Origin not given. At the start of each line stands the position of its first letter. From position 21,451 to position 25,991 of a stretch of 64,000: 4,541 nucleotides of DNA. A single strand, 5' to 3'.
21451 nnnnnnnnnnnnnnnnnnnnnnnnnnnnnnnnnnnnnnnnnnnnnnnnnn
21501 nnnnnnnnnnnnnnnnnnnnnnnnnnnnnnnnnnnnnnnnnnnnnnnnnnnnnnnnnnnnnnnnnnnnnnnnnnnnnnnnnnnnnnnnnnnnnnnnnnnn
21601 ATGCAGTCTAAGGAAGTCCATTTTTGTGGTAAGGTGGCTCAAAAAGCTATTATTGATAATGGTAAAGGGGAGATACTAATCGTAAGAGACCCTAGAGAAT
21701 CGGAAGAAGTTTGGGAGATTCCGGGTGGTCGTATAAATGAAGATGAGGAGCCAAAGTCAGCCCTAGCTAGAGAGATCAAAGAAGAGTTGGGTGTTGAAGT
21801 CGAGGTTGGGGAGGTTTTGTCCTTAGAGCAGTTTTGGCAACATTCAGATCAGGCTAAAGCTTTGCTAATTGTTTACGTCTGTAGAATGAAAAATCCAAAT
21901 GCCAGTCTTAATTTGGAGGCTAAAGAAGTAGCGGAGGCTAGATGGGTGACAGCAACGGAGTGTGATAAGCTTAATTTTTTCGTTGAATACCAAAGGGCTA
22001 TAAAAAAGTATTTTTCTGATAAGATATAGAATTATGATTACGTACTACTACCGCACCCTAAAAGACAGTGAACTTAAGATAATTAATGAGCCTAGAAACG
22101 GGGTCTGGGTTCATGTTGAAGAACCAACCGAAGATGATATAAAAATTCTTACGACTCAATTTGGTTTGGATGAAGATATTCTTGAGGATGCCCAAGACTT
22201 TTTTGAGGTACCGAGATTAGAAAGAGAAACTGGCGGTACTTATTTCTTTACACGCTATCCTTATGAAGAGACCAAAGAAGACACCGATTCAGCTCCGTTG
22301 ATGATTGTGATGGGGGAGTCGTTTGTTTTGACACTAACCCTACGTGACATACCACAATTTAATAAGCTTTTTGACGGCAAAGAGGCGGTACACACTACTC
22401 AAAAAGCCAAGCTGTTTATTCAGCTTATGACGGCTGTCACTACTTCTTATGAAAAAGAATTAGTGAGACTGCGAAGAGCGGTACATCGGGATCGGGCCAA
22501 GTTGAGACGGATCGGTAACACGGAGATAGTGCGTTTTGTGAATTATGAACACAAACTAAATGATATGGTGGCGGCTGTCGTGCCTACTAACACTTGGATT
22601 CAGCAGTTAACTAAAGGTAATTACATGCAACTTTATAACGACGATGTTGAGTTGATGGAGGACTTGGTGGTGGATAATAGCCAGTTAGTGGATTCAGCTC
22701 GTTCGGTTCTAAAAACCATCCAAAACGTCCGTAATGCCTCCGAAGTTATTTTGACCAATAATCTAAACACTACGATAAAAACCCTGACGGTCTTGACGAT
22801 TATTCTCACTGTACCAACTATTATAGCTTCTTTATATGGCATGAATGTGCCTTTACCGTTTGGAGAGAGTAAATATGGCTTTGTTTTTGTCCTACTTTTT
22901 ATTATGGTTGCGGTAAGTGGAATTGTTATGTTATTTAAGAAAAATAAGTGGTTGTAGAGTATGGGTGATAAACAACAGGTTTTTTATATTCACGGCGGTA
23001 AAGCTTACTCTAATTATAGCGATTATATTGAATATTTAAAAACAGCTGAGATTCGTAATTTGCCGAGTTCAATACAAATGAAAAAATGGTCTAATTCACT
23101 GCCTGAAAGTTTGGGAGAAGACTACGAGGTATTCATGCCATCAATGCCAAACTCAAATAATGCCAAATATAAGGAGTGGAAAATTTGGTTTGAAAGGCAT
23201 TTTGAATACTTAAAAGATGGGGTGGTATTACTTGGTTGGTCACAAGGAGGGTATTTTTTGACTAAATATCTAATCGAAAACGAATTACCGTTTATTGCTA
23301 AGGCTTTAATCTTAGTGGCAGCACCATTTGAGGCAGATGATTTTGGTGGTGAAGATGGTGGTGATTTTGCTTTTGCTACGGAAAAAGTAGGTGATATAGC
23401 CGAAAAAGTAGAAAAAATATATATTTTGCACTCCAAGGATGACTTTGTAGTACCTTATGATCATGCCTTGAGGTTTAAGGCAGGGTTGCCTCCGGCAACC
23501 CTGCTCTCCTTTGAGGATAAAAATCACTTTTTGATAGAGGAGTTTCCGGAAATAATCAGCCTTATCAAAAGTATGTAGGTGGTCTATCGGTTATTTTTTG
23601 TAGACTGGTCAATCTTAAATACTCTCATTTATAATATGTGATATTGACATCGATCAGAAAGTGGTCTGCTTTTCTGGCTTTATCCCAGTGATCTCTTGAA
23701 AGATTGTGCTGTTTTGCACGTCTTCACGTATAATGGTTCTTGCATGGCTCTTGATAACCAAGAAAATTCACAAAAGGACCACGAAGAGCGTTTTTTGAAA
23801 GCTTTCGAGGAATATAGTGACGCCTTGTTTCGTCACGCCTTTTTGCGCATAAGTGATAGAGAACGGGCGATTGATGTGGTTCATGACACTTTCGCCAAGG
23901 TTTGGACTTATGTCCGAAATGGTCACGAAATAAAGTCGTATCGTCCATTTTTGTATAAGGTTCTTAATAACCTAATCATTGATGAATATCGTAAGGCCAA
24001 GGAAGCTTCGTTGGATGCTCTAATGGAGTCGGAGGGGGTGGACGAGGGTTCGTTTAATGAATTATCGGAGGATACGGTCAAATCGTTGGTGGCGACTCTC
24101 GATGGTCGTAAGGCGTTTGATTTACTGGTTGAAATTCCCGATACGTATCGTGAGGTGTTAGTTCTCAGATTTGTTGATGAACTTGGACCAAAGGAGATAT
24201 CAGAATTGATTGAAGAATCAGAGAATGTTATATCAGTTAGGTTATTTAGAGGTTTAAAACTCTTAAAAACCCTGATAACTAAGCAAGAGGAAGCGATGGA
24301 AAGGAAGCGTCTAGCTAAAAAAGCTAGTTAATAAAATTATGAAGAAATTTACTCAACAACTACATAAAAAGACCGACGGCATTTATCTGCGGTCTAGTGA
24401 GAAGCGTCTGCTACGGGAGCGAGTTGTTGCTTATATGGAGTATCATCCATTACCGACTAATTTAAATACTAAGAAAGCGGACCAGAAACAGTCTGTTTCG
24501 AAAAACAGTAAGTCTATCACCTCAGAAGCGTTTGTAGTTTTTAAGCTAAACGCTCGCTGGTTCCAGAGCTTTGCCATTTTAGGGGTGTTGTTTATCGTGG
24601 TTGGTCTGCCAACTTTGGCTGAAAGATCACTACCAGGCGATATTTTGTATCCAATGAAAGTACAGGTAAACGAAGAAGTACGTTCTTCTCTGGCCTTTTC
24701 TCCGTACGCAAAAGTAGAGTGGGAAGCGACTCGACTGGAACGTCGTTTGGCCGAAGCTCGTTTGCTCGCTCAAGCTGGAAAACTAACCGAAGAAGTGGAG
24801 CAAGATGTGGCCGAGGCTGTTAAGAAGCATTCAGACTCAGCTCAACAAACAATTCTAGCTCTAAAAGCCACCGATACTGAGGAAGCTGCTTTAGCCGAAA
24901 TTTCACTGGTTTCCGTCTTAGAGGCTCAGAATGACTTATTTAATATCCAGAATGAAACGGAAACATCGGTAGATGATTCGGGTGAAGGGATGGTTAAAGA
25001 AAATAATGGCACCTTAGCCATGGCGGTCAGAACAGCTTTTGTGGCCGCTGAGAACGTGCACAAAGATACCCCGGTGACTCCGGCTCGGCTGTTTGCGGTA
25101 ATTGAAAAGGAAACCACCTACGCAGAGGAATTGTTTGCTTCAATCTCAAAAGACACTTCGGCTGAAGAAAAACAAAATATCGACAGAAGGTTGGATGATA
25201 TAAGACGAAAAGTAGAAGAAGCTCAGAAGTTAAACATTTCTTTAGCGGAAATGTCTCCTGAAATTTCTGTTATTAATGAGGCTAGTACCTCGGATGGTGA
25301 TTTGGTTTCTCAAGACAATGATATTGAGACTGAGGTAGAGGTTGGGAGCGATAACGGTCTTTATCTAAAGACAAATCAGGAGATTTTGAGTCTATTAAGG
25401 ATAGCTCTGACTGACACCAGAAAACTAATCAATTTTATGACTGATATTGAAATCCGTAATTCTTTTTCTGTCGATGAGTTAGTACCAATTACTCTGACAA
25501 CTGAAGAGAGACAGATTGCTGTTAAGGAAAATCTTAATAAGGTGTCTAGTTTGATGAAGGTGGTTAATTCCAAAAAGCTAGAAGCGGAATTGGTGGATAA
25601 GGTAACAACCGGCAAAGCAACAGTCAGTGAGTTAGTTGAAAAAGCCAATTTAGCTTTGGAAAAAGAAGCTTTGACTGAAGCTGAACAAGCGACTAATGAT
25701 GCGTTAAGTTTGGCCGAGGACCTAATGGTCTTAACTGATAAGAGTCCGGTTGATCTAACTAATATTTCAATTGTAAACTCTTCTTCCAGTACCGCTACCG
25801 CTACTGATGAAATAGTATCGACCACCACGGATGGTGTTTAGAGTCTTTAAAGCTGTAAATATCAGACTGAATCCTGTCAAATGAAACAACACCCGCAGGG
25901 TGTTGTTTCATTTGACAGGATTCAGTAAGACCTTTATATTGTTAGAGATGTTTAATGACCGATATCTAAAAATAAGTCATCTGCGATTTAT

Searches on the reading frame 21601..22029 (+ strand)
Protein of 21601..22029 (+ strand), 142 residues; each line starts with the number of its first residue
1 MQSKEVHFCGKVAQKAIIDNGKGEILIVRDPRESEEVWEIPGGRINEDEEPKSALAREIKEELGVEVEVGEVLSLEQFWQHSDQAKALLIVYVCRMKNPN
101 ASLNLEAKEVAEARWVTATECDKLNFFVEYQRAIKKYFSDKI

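Call 9: search_protein_families(library=pfam, proteins=[window:21601-22029:+])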
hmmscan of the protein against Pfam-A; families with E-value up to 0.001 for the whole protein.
window:21601-22029:+ (142 aa): 3 families
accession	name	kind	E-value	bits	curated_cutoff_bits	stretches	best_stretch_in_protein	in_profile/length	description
PF00293.34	NUDIX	-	1.6e-19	70.7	21.1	1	15-123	7-119/134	NUDIX domain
PF14815.12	NUDIX_4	-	1.6e-07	31.6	35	1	17-127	4-104/113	NUDIX domain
PF22327.2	Nudt16-like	-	5.5e-05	23.6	27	1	41-98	38-97/161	U8 snoRNA-decapping enzyme-like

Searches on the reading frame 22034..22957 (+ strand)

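Call 9: search_protein_families(library=pfam, proteins=[window:22034-22957:+])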
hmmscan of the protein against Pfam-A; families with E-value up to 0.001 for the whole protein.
window:22034-22957:+ (307 aa): 1 family
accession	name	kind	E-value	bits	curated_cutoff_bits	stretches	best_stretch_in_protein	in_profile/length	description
PF01544.23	CorA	-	7.4e-46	157.2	27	1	24-303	5-292/292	CorA-like Mg2+ transporter protein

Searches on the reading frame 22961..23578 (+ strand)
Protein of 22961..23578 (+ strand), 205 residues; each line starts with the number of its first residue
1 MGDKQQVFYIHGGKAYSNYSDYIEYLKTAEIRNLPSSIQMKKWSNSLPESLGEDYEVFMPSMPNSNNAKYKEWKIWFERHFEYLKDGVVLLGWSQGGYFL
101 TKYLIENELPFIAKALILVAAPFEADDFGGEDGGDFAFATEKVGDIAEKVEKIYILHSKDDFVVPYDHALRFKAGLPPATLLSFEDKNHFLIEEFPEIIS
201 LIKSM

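Call 10: search_protein_families(library=pfam, proteins=[window:22961-23578:+])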
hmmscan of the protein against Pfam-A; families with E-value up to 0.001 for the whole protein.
window:22961-23578:+ (205 aa): 2 families
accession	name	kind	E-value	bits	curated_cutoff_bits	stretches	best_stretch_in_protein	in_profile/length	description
PF00561.26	Abhydrolase_1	-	1e-07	32.4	25.8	0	42-124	15-108/245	alpha/beta hydrolase fold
PF12697.13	Abhydrolase_6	-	6.7e-05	24.1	26.3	0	46-127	19-100/217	Alpha/beta hydrolase family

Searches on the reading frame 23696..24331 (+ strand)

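Call 10: search_protein_families(library=pfam, proteins=[window:23696-24331:+])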
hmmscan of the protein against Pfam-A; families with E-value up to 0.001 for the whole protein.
window:23696-24331:+ (211 aa): 3 families
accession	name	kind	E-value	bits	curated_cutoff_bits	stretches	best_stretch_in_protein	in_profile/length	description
PF08281.18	Sigma70_r4_2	-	6.5e-09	35.7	25.7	1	143-190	7-54/54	Sigma-70, region 4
PF04542.20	Sigma70_r2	-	3.8e-08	33.4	24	1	37-102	2-69/71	Sigma-70 region 2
PF04545.22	Sigma70_r4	-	0.00013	21.8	24.1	1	144-191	2-49/50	Sigma-70, region 4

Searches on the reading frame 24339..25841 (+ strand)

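Call 10: search_protein_families(library=pfam, proteins=[window:24339-25841:+])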
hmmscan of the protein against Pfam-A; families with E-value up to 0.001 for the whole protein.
window:24339-25841:+ (500 aa): 1 family
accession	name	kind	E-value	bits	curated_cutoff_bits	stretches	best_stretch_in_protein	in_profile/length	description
PF18915.5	DUF5667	-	3.9e-09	37.3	27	1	97-179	2-77/99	Domain of unknown function (DUF5667)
